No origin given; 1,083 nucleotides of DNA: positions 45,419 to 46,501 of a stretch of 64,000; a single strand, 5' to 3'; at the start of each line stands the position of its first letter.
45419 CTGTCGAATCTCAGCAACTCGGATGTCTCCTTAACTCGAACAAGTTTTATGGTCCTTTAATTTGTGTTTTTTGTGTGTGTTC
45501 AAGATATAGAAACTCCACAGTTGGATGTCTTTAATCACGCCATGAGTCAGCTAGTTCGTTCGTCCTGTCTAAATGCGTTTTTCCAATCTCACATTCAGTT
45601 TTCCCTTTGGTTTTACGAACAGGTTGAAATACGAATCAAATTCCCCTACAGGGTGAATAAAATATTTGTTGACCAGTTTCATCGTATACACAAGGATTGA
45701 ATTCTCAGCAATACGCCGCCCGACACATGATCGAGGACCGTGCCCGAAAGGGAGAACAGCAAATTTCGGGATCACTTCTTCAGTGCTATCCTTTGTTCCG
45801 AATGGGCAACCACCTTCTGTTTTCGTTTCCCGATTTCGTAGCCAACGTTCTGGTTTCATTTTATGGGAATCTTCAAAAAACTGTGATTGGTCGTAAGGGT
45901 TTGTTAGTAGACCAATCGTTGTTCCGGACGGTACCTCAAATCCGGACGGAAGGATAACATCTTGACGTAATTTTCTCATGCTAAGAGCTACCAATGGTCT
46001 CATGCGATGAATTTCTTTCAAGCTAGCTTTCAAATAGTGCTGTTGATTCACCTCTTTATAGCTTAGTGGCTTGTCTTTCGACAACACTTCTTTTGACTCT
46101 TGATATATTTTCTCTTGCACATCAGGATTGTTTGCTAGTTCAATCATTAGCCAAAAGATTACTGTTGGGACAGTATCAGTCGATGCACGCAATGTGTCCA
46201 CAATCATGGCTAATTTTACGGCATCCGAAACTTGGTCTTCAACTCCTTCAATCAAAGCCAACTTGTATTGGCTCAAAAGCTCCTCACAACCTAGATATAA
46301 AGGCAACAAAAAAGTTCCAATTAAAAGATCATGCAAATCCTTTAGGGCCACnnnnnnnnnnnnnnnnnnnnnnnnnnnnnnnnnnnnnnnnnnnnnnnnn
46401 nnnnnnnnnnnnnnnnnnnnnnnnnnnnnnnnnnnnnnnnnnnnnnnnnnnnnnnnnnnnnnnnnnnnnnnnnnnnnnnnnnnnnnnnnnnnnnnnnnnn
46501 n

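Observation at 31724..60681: Large TEP1-like gene (TROVE - vWA-like - DUF4062 - NACHT), 24 phase-consistent exons, continuing past the window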

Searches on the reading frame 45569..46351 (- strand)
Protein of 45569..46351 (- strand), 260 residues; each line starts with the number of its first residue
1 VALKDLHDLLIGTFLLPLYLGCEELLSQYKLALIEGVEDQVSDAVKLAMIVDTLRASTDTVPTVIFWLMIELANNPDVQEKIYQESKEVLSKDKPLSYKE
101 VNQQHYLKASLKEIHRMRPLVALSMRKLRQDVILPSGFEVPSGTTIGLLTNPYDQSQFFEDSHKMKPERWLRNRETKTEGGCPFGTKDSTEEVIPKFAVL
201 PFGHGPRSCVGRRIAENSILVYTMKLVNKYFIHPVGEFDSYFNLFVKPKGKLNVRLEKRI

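Call 25: search_protein_families(library=pfam, proteins=[window:45569-46351:-], max_evalue=0.01)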
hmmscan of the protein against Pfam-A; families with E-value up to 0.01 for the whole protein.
window:45569-46351:- (260 aa): 1 family
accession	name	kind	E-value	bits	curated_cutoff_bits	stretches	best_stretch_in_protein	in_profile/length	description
PF00067.27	p450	-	1e-40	140.3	22.8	1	39-234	256-436/462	Cytochrome P450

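Call 30: find_homologous_proteins(query=window:45569-46351:-, max_evalue=1e-20)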
Query window:45569-46351:- (260 aa): 10 proteins with E <= 1e-20 among 481 candidates.
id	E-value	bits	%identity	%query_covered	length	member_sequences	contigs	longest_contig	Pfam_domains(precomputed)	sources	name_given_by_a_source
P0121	2.5e-157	540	99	93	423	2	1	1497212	PF00067.28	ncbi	ncbi:probable cytochrome P450 12a4, mitochondrial [Clytia hemisphaerica]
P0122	1.9e-110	386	75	87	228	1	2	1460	PF00067.28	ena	-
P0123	1.0e-85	305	78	65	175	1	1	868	PF00067.28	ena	-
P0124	1.7e-82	294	58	87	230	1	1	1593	PF00067.28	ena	-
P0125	2.3e-76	274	53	92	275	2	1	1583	PF00067.28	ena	-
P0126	1.0e-73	266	50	90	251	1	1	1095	PF00067.28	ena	-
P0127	3.0e-70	254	49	90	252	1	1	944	PF00067.28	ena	-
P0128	1.2e-45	174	40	91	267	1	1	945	PF00067.28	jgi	-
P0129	6.9e-21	93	36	80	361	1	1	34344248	PF00067.28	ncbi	ncbi:hypothetical protein ACROYT_G029093 [Oculina patagonica]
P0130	9.9e-21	92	41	60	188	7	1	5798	PF00067.28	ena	-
